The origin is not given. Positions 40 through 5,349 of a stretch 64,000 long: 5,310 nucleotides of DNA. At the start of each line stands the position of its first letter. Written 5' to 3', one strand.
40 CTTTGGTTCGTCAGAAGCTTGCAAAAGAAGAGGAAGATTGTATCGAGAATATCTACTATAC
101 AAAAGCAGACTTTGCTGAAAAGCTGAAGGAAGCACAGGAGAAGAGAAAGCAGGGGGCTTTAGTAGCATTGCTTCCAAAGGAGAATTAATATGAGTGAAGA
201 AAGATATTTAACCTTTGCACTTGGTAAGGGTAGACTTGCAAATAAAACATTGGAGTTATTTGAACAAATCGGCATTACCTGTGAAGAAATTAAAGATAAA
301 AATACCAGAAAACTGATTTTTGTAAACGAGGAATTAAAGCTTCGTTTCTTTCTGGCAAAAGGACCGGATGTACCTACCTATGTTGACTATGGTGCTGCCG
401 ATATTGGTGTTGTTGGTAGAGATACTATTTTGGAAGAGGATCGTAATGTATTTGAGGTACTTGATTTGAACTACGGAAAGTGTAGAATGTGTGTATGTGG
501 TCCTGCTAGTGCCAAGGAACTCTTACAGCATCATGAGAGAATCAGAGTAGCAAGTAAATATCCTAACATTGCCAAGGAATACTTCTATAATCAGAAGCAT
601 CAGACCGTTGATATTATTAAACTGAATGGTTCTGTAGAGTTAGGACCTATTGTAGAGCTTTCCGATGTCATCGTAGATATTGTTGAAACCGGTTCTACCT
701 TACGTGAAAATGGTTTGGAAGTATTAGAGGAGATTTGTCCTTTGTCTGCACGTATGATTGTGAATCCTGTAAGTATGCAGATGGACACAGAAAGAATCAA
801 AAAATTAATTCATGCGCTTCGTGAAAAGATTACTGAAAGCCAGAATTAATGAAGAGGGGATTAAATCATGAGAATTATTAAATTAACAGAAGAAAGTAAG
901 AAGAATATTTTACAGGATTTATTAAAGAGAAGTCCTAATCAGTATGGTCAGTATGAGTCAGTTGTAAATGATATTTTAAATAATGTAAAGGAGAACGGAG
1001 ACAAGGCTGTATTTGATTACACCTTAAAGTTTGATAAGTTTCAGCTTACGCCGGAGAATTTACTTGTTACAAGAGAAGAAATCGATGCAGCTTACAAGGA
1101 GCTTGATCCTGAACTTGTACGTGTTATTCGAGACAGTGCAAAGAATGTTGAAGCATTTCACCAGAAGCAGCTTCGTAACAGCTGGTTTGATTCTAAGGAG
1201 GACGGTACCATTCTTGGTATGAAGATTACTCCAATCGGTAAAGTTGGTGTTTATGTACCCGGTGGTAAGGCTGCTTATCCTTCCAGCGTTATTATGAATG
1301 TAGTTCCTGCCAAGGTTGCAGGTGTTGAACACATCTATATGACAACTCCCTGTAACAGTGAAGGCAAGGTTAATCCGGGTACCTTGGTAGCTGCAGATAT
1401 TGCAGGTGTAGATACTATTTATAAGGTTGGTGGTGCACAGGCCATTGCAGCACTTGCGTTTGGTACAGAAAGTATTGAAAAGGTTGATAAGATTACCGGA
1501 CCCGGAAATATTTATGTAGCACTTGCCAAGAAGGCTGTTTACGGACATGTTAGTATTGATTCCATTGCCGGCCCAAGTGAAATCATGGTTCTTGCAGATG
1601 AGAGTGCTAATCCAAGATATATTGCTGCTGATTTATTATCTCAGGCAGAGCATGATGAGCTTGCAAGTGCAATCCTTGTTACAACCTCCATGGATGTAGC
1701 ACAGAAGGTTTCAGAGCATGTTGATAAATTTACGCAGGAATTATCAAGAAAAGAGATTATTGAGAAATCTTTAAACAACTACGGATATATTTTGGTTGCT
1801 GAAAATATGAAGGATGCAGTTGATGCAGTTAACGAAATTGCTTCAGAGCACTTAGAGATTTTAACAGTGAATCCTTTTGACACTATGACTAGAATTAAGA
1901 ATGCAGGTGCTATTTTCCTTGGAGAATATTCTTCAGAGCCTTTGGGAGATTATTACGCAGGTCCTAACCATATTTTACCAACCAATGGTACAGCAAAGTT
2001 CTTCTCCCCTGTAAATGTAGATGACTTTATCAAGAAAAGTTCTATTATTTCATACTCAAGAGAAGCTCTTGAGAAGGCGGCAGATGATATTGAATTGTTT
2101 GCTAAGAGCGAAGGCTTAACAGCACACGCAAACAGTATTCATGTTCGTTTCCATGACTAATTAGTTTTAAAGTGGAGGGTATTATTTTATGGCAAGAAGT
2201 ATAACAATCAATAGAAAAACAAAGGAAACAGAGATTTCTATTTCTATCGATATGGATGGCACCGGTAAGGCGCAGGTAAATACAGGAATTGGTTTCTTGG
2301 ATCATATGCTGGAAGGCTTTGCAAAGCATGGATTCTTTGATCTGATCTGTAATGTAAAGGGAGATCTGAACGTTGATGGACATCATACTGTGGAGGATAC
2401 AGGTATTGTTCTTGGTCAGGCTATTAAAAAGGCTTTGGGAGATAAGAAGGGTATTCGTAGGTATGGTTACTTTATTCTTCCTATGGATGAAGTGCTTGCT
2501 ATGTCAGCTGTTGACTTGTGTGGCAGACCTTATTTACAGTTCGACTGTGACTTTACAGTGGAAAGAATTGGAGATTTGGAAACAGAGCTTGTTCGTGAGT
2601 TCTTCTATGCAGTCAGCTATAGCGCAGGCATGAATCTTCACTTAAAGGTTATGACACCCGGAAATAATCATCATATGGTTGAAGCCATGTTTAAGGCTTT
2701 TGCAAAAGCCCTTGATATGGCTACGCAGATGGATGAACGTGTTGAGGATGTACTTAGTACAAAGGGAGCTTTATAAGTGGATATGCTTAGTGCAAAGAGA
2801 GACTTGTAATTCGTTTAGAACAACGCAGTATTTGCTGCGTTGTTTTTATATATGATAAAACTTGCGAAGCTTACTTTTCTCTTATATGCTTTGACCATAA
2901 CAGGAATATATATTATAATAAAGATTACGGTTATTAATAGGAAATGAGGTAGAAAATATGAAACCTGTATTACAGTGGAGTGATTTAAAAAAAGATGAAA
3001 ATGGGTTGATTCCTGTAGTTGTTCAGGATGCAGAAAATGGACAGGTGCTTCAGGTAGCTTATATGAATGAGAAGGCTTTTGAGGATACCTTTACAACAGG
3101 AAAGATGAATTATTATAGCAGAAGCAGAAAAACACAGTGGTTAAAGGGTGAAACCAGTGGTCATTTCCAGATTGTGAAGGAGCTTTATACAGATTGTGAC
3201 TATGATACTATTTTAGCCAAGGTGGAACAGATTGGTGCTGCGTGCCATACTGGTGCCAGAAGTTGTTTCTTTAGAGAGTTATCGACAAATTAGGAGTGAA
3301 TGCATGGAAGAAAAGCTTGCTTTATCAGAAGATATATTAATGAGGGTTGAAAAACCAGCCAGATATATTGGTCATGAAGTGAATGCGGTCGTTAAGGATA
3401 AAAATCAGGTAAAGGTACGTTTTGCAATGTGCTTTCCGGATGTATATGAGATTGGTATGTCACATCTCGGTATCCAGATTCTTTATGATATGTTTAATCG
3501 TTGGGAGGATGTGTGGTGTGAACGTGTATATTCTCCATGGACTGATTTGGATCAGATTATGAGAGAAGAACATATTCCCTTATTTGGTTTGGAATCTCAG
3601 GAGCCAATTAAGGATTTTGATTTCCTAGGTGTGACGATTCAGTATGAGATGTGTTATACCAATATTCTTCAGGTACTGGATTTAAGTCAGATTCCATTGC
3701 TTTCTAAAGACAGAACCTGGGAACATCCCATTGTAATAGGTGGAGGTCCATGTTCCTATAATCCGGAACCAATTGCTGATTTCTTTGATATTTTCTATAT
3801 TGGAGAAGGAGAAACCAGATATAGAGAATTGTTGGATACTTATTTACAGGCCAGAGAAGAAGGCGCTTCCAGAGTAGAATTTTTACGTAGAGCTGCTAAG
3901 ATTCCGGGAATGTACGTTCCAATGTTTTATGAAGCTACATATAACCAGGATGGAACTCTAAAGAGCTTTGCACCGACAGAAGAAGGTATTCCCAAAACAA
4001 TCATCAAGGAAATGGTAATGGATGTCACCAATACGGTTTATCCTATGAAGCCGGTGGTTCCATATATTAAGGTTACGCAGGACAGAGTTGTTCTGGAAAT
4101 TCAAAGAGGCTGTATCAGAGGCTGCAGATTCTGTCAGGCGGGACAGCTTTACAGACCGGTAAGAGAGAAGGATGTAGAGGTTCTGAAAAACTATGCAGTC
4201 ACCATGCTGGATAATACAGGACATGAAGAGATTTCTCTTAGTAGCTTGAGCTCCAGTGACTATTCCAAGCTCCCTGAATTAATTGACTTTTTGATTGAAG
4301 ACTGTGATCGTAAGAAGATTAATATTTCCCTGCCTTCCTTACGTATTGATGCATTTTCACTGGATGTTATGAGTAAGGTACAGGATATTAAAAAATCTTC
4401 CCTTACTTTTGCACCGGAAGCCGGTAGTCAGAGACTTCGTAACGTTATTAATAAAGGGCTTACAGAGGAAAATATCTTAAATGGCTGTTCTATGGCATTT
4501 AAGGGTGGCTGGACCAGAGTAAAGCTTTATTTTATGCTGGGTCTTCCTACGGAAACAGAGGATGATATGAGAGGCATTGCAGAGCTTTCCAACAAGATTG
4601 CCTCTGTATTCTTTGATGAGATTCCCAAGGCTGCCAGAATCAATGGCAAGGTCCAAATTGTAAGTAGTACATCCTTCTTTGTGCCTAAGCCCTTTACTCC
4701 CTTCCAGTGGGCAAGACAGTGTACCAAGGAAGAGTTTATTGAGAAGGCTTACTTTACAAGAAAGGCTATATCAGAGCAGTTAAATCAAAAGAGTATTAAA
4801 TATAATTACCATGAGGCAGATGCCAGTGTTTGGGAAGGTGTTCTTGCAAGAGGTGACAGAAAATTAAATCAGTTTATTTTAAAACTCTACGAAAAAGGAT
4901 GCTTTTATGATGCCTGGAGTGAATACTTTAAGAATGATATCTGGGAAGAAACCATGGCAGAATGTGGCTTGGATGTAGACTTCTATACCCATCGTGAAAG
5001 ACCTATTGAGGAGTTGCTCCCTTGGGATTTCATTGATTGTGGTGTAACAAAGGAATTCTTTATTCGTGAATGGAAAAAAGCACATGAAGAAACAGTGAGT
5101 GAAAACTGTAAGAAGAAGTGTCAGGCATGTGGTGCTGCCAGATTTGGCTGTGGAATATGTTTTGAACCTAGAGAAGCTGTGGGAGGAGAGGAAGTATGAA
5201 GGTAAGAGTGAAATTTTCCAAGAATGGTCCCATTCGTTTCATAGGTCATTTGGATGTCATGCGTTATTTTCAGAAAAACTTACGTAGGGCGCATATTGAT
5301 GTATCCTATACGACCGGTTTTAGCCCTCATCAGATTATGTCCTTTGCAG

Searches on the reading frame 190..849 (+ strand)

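Call 77: search_protein_families(library=pfam, proteins=[window:190-849:+], max_evalue=0.0001)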
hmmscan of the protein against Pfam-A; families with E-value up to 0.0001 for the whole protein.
window:190-849:+ (219 aa): 1 family
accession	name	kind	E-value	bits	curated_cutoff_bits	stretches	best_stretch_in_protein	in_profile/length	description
PF01634.23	HisG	-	7.4e-55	185.6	25.5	1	59-211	3-157/158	ATP phosphoribosyltransferase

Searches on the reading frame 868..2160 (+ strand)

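Call 77: search_protein_families(library=pfam, proteins=[window:868-2160:+], max_evalue=0.0001)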
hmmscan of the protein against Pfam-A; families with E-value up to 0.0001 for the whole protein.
window:868-2160:+ (430 aa): 1 family
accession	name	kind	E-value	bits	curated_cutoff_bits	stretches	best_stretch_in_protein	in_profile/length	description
PF00815.25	Histidinol_dh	-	4.4e-181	602.8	27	1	20-428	2-411/411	Histidinol dehydrogenase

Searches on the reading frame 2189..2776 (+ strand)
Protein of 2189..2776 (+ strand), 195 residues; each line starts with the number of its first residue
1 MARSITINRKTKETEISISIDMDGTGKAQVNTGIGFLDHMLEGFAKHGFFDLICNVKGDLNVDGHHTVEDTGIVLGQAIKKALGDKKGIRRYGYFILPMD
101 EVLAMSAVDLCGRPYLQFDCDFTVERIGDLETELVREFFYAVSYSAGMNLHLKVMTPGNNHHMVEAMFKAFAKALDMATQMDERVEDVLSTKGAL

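Call 77: search_protein_families(library=pfam, proteins=[window:2189-2776:+], max_evalue=0.0001)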
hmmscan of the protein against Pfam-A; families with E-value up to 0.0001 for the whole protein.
window:2189-2776:+ (195 aa): 1 family
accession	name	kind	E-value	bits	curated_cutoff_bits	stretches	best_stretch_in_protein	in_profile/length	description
PF00475.24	IGPD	-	5.6e-65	218.3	27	1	32-175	1-144/144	Imidazoleglycerol-phosphate dehydratase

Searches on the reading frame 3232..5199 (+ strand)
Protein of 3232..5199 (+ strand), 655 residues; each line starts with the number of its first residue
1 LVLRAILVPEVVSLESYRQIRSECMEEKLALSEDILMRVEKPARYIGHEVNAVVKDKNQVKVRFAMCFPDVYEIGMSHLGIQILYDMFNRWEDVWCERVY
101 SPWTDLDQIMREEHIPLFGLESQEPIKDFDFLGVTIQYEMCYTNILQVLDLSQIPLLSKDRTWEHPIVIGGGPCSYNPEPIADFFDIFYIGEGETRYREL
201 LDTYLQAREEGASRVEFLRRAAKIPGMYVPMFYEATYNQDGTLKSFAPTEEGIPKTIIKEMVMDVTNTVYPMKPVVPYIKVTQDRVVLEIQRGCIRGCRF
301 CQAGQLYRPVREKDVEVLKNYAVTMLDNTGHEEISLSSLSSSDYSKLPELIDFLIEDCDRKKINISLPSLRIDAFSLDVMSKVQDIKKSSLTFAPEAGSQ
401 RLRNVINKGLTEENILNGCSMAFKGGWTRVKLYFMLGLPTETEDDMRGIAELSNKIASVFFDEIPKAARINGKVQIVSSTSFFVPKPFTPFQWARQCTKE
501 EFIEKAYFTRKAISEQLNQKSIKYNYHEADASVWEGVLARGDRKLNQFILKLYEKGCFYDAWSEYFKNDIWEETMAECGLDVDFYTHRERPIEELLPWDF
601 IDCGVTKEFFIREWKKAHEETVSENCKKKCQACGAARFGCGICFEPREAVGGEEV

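Call 77: search_protein_families(library=pfam, proteins=[window:3232-5199:+], max_evalue=0.0001)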
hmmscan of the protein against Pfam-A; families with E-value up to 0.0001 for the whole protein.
window:3232-5199:+ (655 aa): 2 families
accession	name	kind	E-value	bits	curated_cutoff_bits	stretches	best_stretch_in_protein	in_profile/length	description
PF19864.5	Radical_SAM_N2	-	3.2e-67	225.1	29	1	80-230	1-151/151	Radical SAM proteins, N-terminal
PF04055.27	Radical_SAM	-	1.1e-19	71.7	29.5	1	289-452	2-165/166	Radical SAM superfamily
